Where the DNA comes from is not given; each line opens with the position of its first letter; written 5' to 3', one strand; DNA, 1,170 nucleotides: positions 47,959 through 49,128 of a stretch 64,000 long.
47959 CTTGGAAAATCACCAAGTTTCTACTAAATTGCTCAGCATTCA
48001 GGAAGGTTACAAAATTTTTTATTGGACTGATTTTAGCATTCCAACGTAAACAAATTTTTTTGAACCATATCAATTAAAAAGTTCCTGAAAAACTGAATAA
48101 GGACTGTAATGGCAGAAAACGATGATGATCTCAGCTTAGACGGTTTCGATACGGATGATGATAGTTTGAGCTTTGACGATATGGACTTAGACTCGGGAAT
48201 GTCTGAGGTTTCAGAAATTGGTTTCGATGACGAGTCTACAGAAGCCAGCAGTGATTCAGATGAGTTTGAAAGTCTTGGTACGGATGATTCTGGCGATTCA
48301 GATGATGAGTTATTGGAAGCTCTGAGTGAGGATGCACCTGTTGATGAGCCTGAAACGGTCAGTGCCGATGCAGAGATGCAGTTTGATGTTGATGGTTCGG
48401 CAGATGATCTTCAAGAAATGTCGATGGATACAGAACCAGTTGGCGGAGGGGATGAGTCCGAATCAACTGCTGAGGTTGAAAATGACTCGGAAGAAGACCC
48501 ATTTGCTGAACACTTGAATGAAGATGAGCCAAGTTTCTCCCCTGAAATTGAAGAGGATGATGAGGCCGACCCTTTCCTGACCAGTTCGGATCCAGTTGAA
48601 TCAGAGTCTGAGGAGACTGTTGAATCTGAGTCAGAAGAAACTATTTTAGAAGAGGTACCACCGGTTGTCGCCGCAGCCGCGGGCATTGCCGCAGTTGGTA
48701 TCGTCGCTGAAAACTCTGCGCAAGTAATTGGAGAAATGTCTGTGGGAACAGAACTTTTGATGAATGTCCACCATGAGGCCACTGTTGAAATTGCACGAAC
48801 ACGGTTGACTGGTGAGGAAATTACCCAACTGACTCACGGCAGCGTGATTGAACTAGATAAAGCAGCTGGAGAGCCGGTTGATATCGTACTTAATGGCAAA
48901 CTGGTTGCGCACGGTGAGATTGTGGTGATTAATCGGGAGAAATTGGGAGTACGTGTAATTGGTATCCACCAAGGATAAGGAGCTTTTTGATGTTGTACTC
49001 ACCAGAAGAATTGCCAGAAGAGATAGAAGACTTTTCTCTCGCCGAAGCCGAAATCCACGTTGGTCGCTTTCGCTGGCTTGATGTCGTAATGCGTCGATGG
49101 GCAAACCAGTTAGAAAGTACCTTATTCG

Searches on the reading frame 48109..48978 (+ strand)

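Call 38: search_protein_families(library=pfam, proteins=[window:48109-48978:+], max_evalue=1)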
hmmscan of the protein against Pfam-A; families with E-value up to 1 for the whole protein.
window:48109-48978:+ (289 aa): 2 families
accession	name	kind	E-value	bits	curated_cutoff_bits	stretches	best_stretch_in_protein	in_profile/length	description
PF01052.25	FliMN_C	-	3.5e-18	65.7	23.8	1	216-286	2-71/73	Type III flagellar switch regulator (C-ring) FliN C-term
PF16751.10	RsdA_SigD_bd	-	0.092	13.5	26.7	1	64-79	7-22/46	Anti-sigma-D factor RsdA to sigma factor binding region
